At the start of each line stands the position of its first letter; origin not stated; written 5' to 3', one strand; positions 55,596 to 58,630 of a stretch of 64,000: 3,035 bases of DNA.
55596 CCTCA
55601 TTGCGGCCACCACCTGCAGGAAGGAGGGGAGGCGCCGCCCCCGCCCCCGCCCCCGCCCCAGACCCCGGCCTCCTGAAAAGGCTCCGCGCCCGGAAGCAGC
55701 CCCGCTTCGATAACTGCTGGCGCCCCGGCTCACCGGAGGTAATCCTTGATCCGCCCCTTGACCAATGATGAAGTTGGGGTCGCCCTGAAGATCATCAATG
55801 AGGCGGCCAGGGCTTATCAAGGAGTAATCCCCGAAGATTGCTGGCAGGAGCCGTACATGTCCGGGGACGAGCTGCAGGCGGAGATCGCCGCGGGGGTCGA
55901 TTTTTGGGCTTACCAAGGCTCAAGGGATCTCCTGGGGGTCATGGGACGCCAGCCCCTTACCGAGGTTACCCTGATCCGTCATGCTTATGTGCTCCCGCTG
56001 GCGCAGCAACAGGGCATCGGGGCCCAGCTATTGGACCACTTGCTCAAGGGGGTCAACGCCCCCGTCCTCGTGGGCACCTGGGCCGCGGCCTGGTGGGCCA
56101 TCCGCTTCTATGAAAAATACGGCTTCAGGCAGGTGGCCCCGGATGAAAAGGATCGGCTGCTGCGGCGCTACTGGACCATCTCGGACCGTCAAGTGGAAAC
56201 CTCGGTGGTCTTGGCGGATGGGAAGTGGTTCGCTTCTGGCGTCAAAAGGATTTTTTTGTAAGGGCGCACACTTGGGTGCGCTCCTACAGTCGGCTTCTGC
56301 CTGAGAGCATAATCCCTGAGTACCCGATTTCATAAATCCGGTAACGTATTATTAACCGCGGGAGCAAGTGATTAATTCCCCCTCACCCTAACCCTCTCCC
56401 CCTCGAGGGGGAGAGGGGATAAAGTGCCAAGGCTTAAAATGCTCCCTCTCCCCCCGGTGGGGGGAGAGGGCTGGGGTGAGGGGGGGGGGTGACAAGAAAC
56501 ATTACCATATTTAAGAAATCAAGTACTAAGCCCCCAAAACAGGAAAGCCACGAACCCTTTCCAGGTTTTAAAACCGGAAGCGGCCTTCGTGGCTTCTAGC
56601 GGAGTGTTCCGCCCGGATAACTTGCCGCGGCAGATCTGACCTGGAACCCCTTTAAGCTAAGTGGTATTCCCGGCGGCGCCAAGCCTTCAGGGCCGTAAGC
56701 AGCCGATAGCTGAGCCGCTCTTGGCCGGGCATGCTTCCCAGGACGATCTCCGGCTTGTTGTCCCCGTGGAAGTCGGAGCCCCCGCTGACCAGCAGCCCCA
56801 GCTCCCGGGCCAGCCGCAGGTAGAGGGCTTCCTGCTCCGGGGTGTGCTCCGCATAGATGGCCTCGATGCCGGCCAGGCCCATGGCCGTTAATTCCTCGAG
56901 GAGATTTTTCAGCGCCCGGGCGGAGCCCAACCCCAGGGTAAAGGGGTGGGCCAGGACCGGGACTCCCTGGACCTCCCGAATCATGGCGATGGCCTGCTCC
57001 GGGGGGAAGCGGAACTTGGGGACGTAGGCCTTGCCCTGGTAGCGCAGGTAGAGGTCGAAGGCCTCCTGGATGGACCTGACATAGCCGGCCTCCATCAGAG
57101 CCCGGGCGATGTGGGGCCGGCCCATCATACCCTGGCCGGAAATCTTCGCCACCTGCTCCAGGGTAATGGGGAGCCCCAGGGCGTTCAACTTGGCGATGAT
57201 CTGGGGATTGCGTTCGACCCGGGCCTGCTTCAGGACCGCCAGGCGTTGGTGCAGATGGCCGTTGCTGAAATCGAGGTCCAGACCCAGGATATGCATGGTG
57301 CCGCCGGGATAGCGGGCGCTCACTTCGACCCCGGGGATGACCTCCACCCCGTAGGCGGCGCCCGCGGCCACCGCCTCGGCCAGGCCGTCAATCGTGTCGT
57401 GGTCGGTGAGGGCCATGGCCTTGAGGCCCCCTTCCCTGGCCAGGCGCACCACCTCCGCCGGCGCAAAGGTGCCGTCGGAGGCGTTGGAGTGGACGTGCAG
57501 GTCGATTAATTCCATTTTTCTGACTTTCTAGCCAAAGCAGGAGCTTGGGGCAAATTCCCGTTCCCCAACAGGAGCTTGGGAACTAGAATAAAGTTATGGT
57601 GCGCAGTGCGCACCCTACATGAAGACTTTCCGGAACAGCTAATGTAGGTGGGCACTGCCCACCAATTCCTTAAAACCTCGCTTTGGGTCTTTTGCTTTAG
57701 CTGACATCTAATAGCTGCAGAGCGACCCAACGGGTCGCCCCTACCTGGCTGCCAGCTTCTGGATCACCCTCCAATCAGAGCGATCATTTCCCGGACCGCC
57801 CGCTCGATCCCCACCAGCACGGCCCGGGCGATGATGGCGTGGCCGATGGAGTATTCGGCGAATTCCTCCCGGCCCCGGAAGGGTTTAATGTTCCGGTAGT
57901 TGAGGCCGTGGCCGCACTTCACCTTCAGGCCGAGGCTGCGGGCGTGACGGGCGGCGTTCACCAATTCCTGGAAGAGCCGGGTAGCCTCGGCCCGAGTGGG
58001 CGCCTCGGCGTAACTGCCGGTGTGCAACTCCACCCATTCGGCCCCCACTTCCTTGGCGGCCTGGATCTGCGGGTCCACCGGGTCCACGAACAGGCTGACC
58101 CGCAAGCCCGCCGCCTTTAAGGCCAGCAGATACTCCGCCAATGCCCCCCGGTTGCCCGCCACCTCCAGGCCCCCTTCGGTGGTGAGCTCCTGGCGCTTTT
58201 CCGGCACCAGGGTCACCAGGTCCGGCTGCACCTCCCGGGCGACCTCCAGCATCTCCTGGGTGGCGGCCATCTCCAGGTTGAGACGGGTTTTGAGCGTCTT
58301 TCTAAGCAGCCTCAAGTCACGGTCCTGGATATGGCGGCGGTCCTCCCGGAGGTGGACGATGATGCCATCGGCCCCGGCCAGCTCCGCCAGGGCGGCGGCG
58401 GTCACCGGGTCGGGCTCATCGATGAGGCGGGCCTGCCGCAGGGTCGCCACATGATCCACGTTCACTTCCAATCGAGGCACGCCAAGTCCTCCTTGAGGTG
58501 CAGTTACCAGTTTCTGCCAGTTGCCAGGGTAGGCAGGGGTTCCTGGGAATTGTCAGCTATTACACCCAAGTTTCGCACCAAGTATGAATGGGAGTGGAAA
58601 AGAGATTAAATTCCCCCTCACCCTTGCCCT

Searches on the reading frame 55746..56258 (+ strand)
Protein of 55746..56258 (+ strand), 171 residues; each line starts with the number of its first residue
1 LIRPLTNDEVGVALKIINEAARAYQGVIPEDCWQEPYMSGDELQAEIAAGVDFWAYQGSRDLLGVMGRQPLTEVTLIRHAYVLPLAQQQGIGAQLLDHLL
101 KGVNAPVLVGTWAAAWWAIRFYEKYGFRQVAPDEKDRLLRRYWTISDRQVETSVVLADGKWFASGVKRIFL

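Call 21: search_protein_families(library=pfam, proteins=[window:55746-56258:+], max_evalue=0.001)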
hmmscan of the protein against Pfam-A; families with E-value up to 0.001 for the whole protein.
window:55746-56258:+ (171 aa): 3 families
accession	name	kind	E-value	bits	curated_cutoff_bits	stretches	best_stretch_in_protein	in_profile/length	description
PF13673.13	Acetyltransf_10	-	2.3e-10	41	23.6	1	26-135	9-115/128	Acetyltransferase (GNAT) domain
PF13508.13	Acetyltransf_7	-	1.3e-09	38.7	27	1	53-128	5-83/84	Acetyltransferase (GNAT) domain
PF00583.31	Acetyltransf_1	-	1.5e-05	25.6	20.7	1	45-127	25-116/116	Acetyltransferase (GNAT) family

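Call 37: search_solved_structures(query=window:55746-56258:+, max_evalue=0.01)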
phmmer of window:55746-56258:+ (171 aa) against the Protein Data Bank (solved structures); distinct sequences matched with E-value up to 0.01: 3.
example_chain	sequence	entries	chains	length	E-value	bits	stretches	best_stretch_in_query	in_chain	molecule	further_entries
6ao7_A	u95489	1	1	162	0.00094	22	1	59-129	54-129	Acetyltransferase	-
3zj0_A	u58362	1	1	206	0.0083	18.9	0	77-138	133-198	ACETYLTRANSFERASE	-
5xxr_A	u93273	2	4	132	0.0087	18.8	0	55-109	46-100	Protein RibT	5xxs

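Call 38: search_protein_families(library=ncbifam, proteins=[window:55746-56258:+], max_evalue=0.01)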
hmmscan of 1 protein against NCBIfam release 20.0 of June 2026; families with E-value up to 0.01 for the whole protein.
window:55746-56258:+ (171 aa): 4 families
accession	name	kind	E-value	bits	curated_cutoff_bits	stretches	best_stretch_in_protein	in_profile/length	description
NF040501.1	resist_ArsN2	equivalog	4.3e-07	29.6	125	1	52-133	25-107/133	arsenic resistance N-acetyltransferase ArsN2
NF007853.0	PRK10562.1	equivalog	0.00019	21.7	125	1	1-145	1-138/146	N-acetyltransferase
TIGR01575.1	rimI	equivalog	0.00019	21.6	86.4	1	61-131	42-116/132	ribosomal protein S18-alanine N-acetyltransferase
NF007025.1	PRK09491.1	equivalog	0.0033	17.4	173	1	71-131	60-123/145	ribosomal protein S18-alanine N-acetyltransferase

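Call 50: find_homologous_proteins(query=window:55746-56258:+)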
Query window:55746-56258:+ (171 aa): 8000 proteins with E <= 0.001 among 8000 candidates; the best 120 are listed.
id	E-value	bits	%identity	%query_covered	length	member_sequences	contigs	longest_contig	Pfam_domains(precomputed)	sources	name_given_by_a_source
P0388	5.7e-102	357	96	96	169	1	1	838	PF13673.14,PF13508.14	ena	-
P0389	8.9e-101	353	95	96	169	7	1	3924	PF13673.14,PF13508.14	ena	-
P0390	5.4e-99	347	96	94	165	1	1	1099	PF13673.14,PF13508.14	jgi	-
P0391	7.7e-99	346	92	96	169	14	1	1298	PF13673.14,PF13508.14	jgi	-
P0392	3.6e-96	338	92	96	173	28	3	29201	PF13673.14,PF13508.14,PF00583.32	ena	-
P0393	2.6e-89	315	88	94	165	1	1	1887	PF13673.14,PF13508.14,PF00583.32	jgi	jgi:GNAT superfamily N-acetyltransferase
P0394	7.8e-88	311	88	94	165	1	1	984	PF13673.14,PF13508.14,PF00583.32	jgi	jgi:N-acetylglutamate synthase-like GNAT family acetyltransferase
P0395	7.6e-87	307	85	96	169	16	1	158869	PF13673.14,PF13508.14,PF00583.32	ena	-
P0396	1.9e-85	303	83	96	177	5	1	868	PF13673.14,PF13508.14,PF00583.32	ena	-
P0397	4.4e-85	302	83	96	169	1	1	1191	PF13673.14,PF13508.14,PF00583.32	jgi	jgi:N-acetylglutamate synthase-like GNAT family acetyltransferase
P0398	7.1e-84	298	79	96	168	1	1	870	PF13673.14,PF13508.14,PF00583.32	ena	-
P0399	8.0e-84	297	79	98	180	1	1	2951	PF13673.14,PF13508.14,PF00583.32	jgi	-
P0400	1.8e-83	296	79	98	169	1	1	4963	PF13673.14,PF13508.14,PF00583.32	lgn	-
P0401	2.0e-83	296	77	98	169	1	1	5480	PF13673.14,PF13508.14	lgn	-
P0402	4.2e-83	295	79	98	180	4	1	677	PF13673.14,PF13508.14,PF00583.32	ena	-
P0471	1.5e-70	254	72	96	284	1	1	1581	PF13673.14,PF13240.12,PF12773.14,PF13508.14,PF02416.22,PF00583.32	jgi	jgi:Sec-independent protein translocase protein TatA/GNAT superfamily N-acetyltransferase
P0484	7.3e-70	252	72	96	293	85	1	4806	PF13673.14,PF13508.14,PF02416.22,PF00583.32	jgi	jgi:GNAT superfamily N-acetyltransferase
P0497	1.8e-69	251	70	96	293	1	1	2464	PF13673.14,PF13508.14,PF02416.22,PF13248.12,PF00583.32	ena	-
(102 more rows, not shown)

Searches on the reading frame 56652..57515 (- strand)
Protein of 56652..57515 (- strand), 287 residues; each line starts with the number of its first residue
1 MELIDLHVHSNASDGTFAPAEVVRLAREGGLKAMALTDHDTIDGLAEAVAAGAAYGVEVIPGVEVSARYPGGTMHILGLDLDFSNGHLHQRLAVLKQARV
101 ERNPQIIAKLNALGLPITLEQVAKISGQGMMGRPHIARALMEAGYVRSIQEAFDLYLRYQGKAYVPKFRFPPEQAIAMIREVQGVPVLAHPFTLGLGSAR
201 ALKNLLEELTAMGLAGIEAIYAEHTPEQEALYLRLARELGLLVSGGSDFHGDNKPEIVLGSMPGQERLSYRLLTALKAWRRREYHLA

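Call 21: search_protein_families(library=pfam, proteins=[window:56652-57515:-], max_evalue=0.001)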
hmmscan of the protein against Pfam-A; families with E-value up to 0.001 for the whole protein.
window:56652-57515:- (287 aa): 1 family
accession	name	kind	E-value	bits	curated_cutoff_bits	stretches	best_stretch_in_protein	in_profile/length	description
PF02811.25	PHP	-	3e-12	47.6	26.4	1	5-101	1-71/164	PHP domain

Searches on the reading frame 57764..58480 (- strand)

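Call 63: search_protein_families(library=pfam, proteins=[window:57764-58480:-], max_evalue=0.00001)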
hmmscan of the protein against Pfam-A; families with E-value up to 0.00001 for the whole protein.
window:57764-58480:- (238 aa): 1 family
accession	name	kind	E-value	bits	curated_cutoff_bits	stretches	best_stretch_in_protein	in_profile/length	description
PF03740.19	PdxJ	-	1.3e-97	325.9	24.5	1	3-236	1-234/234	Pyridoxal phosphate biosynthesis protein PdxJ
